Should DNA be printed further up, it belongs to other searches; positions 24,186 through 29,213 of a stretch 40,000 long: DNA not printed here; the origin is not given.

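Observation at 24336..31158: Uncharacterised three-gene nucleotide-handling operon built around a ~1575-aa fusion protein (HD, HEAT-like, NMNAT-like, GNAT-like and PRTase-like regions)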

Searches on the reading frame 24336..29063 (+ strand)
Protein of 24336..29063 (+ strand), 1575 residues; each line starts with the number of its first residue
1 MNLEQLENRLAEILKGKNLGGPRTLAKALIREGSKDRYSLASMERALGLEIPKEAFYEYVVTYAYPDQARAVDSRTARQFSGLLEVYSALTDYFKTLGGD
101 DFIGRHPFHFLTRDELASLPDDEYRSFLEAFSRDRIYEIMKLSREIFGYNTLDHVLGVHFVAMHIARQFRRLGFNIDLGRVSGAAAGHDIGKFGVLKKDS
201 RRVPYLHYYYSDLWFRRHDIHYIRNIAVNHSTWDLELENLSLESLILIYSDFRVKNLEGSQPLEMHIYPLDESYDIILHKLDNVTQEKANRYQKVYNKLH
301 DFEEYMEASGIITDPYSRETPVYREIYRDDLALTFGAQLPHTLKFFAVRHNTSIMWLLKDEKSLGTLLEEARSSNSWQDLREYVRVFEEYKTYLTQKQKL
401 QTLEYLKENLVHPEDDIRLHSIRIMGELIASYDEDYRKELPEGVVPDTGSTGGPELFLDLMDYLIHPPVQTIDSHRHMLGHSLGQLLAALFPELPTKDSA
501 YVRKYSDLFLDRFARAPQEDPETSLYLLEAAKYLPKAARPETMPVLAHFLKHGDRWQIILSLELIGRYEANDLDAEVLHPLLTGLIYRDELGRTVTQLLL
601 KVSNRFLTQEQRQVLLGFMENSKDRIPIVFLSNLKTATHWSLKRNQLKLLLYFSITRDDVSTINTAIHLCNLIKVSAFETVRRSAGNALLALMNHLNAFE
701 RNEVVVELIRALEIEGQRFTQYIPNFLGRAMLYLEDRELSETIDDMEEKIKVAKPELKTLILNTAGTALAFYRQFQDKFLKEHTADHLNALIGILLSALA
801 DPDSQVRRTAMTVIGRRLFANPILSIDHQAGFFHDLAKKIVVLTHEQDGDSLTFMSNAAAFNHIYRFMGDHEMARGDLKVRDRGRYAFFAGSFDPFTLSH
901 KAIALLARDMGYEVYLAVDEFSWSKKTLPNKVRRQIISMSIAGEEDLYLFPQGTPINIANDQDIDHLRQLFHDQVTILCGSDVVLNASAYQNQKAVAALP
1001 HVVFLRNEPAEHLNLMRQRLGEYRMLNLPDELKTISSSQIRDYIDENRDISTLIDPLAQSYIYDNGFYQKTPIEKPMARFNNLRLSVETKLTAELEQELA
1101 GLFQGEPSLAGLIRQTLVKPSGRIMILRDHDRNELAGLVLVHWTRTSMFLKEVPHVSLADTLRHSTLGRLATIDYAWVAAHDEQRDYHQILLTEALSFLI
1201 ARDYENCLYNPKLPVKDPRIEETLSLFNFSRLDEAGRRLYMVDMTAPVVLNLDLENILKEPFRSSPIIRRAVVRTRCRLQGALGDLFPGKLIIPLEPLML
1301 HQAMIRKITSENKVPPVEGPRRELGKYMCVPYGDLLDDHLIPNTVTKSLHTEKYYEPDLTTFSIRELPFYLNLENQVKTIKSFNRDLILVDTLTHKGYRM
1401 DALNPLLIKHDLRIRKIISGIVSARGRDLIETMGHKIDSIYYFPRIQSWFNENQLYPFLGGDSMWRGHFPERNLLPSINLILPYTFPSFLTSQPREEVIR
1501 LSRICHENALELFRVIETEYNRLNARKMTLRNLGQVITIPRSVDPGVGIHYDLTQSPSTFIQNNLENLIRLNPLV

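Call 7: search_protein_families(library=pfam, proteins=[window:24336-29063:+], max_evalue=1)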
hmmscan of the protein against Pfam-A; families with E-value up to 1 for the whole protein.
window:24336-29063:+ (1575 aa): 7 families
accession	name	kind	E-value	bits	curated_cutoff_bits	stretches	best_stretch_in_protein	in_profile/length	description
PF01467.32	CTP_transf_like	-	3e-06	27.9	21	1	888-1041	1-131/133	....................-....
PF13646.12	HEAT_2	-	0.00019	22.1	27.7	0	795-816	4-26/88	HEAT repeats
PF02985.28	HEAT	-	0.0035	17.9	23.5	1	791-815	1-25/31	HEAT repeat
PF13513.12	HEAT_EZ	-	0.053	14.5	27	1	785-816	23-54/55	HEAT-like repeat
PF01966.28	HD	-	0.065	14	22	1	151-212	1-63/116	HD domain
PF18299.6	R2K_2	-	0.17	12.2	26.2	1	370-451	48-118/147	ATP-grasp domain, R2K clade family 2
PF12256.14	TcdB_toxin_midN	-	0.17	11.7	24.8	1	1013-1071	93-143/181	Insecticide toxin TcdB middle/N-terminal region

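Call 8: search_protein_families(library=ncbifam, proteins=[window:24336-29063:+], max_evalue=1)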
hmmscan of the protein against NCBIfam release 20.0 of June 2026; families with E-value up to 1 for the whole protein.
window:24336-29063:+ (1575 aa): 10 families
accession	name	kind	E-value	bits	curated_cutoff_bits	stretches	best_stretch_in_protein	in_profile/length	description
NF005519.0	PRK07152.1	equivalog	3.4e-09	36.1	315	1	887-1079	4-195/361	nicotinate-nucleotide adenylyltransferase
TIGR00482.1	TIGR00482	equivalog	2.2e-08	34.4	112.45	1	888-1068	1-194/194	nicotinate (nicotinamide) nucleotide adenylyltransferase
NF000840.1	PRK00071.1-3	equivalog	6.9e-06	25.7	150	1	883-1070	5-200/201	nicotinate-nucleotide adenylyltransferase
TIGR00295.1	TIGR00295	hypoth_equivalog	0.00052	19.8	172.35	1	150-192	13-55/164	TIGR00295 family protein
TIGR01510.1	coaD_prev_kdtB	equivalog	0.0025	17.9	103.3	1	887-939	2-54/155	pantetheine-phosphate adenylyltransferase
TIGR00125.1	cyt_tran_rel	domain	0.0049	17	27.7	1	887-934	2-52/65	adenylyltransferase/cytidyltransferase family protein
NF000839.0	PRK00071.1-1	equivalog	0.0067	16.4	187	1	1014-1070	163-217/219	nicotinate-nucleotide adenylyltransferase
NF006479.0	PRK08887.1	equivalog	0.011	15.6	164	1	1024-1070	127-172/174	nicotinate-nicotinamide nucleotide adenylyltransferase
NF000841.0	PRK00071.1-4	equivalog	0.014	15.2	197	1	1023-1069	147-193/194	nicotinate-nucleotide adenylyltransferase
TIGR00277.1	HDIG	domain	0.054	13.4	27.6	1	149-192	3-41/84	HDIG domain-containing metalloprotein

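Call 9: search_protein_families(library=padloc, proteins=[window:24336-29063:+], max_evalue=1)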
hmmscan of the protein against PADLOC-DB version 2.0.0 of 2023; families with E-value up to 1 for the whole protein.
window:24336-29063:+ (1575 aa): 0 families

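Call 10: find_homologous_proteins(query=window:24336-29063:+)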
Query window:24336-29063:+ (1575 aa): 2624 proteins with E <= 0.001 among 8000 candidates; the best 120 are listed.
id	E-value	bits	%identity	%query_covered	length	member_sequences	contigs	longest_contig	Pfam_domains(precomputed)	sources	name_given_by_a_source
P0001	0.0e+0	3580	100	100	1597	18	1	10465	PF01467.33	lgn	-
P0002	0.0e+0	2936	81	100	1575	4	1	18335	-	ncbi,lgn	-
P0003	0.0e+0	2867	79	100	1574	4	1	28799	PF01467.33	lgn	-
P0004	0.0e+0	2675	74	100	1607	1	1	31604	PF01467.33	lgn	-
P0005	0.0e+0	2615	72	100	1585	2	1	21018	PF01467.33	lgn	-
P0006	0.0e+0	2583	71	100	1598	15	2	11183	PF01467.33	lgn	-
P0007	0.0e+0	2581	71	100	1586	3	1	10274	-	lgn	-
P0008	0.0e+0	2513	69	100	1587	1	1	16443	PF02985.29,PF01467.33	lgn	-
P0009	0.0e+0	2500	69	100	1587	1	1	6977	PF02985.29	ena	-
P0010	0.0e+0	2461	68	100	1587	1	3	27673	PF01467.33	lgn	-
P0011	0.0e+0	2424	67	100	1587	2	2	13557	PF02985.29,PF13513.13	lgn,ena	-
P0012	0.0e+0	2021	57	100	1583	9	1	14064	PF01467.33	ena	-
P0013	0.0e+0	1965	56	100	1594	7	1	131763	-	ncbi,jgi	-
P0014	0.0e+0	1890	54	100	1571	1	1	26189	PF02985.29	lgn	-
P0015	0.0e+0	1538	48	97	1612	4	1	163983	PF01467.33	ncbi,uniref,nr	ncbi:cytidyltransferase [Proteiniclasticum sp. BAD-10]|uniref:nicotinate-nucleotide adenylyltransfer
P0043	0.0e+0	1426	46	92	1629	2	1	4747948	-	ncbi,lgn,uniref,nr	ncbi:cytidyltransferase [Clostridium swellfunianum]|uniref:cytidyltransferase n=1 Tax=Clostridium sw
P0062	0.0e+0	1412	44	96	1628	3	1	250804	PF02985.29,PF01467.33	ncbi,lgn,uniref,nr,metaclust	ncbi:nicotinate-nicotinamide nucleotide adenylyltransferase [Clostridium hydrogeniformans]|uniref:ni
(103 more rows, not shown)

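Call 11: find_encoding_contigs(protein=P0043, flank=8000, max_places=2)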
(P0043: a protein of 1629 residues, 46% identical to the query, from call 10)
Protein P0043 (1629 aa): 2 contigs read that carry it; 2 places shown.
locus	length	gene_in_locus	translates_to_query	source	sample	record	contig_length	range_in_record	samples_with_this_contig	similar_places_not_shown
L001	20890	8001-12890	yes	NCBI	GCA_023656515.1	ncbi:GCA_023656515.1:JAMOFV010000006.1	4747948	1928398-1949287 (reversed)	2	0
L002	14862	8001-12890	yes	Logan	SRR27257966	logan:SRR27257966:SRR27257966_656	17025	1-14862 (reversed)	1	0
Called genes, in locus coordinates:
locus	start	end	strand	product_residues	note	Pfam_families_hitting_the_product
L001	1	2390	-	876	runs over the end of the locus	PF02739:5_3_exonuc_N, PF01367:5_3_exonuc, PF01612:DNA_pol_A_exo1, PF22619:DNA_polI_exo1, PF00476:DNA_pol_A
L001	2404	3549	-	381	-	PF01264:Chorismate_synt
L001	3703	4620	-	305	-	PF04960:Glutaminase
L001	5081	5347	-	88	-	-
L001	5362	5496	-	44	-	-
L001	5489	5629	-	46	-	-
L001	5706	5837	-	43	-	PF28213:CPC_1213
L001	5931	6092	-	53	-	-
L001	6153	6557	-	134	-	-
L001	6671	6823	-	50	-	-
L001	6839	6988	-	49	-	-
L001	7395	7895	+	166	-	PF16224:DUF4883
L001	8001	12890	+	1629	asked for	-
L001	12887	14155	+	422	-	PF00056:Ldh_1_N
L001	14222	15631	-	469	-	PF02127:Peptidase_M18, PF05343:Peptidase_M42 (faint)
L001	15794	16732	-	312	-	PF01544:CorA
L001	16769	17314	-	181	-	PF01812:5-FTHF_cyc-lig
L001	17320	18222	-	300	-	PF02603:Hpr_kinase_N, PF07475:Hpr_kinase_C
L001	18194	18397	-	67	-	PF05979:DUF896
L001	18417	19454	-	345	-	PF02424:ApbE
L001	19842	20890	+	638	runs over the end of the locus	PF00070:Pyr_redox (faint), PF07992:Pyr_redox_2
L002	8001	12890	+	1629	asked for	-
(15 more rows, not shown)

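Call 12: find_encoding_contigs(protein=P0013, flank=8000, max_places=2)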
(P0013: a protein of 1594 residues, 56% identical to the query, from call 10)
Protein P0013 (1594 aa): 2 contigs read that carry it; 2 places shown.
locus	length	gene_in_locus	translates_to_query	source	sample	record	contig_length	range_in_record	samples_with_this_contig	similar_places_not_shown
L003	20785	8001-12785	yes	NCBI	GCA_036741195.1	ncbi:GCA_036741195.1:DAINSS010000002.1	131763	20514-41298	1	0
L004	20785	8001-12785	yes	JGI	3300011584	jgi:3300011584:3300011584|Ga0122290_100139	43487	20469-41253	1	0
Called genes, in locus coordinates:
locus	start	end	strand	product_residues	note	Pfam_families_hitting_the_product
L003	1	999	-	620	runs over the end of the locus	PF09338:Gly_reductase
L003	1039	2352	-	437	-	PF13375:RnfC_N, PF01512:Complex1_51K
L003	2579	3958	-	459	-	PF00989:PAS, PF13188:PAS_8 (weak), PF08448:PAS_4, PF13426:PAS_9 (weak), PF00158:Sigma54_activat, PF14532:Sigma54_activ_2, PF25601:AAA_lid_14, PF02954:HTH_8, +2 more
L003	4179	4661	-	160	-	PF02915:Rubrerythrin, PF09537:DUF2383 (faint)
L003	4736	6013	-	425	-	PF04932:Wzy_C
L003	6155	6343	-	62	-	PF12797:Fer4_2 (weak), PF12837:Fer4_6, PF12838:Fer4_7 (faint), PF13237:Fer4_10 (weak), PF00037:Fer4 (weak), PF13459:Fer4_15, PF13370:Fer4_13, PF12800:Fer4_4 (weak)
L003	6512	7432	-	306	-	PF13349:DUF4097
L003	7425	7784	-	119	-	-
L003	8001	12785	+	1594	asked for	-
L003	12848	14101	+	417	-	-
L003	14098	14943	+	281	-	PF02811:PHP (weak)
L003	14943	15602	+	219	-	PF08713:DNA_alkylation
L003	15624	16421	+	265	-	-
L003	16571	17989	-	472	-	PF03747:ADP_ribosyl_GH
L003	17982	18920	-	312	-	PF02653:BPD_transp_2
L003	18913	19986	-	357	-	PF02653:BPD_transp_2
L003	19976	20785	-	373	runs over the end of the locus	-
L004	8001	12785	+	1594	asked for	-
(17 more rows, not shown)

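Call 13: find_encoding_contigs(protein=P0062, flank=8000, max_places=2)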
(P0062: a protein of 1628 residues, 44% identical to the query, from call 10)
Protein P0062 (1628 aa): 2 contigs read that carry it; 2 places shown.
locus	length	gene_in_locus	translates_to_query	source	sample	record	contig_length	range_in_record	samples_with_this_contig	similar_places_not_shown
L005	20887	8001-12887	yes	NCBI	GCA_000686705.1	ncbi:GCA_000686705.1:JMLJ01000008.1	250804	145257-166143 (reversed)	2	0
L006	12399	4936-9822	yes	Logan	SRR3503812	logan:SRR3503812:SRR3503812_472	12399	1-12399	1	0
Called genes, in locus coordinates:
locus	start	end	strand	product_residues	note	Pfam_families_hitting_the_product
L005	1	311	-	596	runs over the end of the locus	PF01321:Creatinase_N, PF16189:Creatinase_N_2, PF00557:Peptidase_M24, PF16188:Peptidase_M24_C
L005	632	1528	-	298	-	PF00583:Acetyltransf_1, PF13673:Acetyltransf_10 (weak), PF13508:Acetyltransf_7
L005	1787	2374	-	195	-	PF02525:Flavodoxin_2, PF03358:FMN_red (weak)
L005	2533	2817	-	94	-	-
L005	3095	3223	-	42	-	PF28213:CPC_1213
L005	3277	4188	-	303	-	PF00291:PALP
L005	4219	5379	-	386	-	PF01053:Cys_Met_Meta_PP, PF00155:Aminotran_1_2 (weak)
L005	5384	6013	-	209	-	PF01209:Ubie_methyltran, PF03848:TehB, PF08003:Methyltransf_9, PF13489:Methyltransf_23, PF06325:PrmA, PF13847:Methyltransf_31, PF08241:Methyltransf_11, PF08242:Methyltransf_12, +3 more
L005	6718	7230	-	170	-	PF01520:Amidase_3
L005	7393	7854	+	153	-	PF16224:DUF4883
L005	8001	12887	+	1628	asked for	PF02985:HEAT (faint), PF01467:CTP_transf_like (weak)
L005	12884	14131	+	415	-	PF00056:Ldh_1_N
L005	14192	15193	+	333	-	PF03358:FMN_red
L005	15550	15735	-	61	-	PF20037:DUF6440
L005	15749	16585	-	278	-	PF13353:Fer4_12 (weak), PF04055:Radical_SAM, PF00037:Fer4 (faint), PF13237:Fer4_10 (weak), PF12838:Fer4_7 (weak), PF13187:Fer4_9 (weak), PF13353:Fer4_12 (weak)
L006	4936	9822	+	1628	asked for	PF02985:HEAT (faint), PF01467:CTP_transf_like (weak)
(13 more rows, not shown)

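Call 18: search_solved_structures(query=A1, max_evalue=10, show_alignments=0)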
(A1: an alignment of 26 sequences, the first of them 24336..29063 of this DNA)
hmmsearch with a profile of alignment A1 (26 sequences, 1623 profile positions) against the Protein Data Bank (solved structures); distinct sequences matched with E-value up to 10: 19.
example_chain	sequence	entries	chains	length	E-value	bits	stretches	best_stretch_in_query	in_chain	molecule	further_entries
2h29_A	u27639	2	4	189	7.2e-05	23.7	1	1002-1113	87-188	Probable nicotinate-nucleotide adenylyltransferase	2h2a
8aih_A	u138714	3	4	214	0.00034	21.5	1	920-1113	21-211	Probable nicotinate-nucleotide adenylyltransferase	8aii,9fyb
3h05_A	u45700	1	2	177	0.0007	20.5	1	1060-1115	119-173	uncharacterized protein VPA0413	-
1kku_A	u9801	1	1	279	0.031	15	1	1014-1119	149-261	NICOTINAMIDE MONONUCLEOTIDE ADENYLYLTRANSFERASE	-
1kqn_A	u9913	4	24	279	0.033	14.9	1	1014-1119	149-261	NICOTINAMIDE MONONUCLEOTIDE ADENYLYL TRANSFERASE | Nicotinamide/nicotinic acid mononucleotide adenylyltransferase 1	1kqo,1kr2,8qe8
1gzu_A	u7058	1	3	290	0.033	14.9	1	1014-1119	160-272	NICOTINAMIDE MONONUCLEOTIDE ADENYLYL TRANSFERASE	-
5jbn_A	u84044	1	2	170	0.1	13.3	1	923-968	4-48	Phosphopantetheine adenylyltransferase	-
1b6t_A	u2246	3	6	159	0.17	12.6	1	924-968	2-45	PROTEIN (PHOSPHOPANTETHEINE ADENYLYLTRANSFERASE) | PHOSPHOPANTETHEINE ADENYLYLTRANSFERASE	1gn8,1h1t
6cck_A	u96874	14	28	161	0.17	12.5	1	924-968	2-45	Phosphopantetheine adenylyltransferase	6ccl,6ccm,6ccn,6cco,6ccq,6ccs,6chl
6b7a_A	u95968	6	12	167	0.18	12.5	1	924-968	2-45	Phosphopantetheine adenylyltransferase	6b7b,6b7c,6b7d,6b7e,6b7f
1vlh_A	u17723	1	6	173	0.18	12.4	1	916-953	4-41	Phosphopantetheine adenylyltransferase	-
1qjc_A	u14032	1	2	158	0.25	12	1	925-968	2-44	PHOSPHOPANTETHEINE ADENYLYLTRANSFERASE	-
9iw1_A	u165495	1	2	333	0.44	11.2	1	1014-1120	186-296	Nicotinamide-nucleotide adenylyltransferase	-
3l92_A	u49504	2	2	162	0.78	10.4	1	926-968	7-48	Phosphopantetheine adenylyltransferase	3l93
8i8i_A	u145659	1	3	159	0.93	10.1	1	926-968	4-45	Phosphopantetheine adenylyltransferase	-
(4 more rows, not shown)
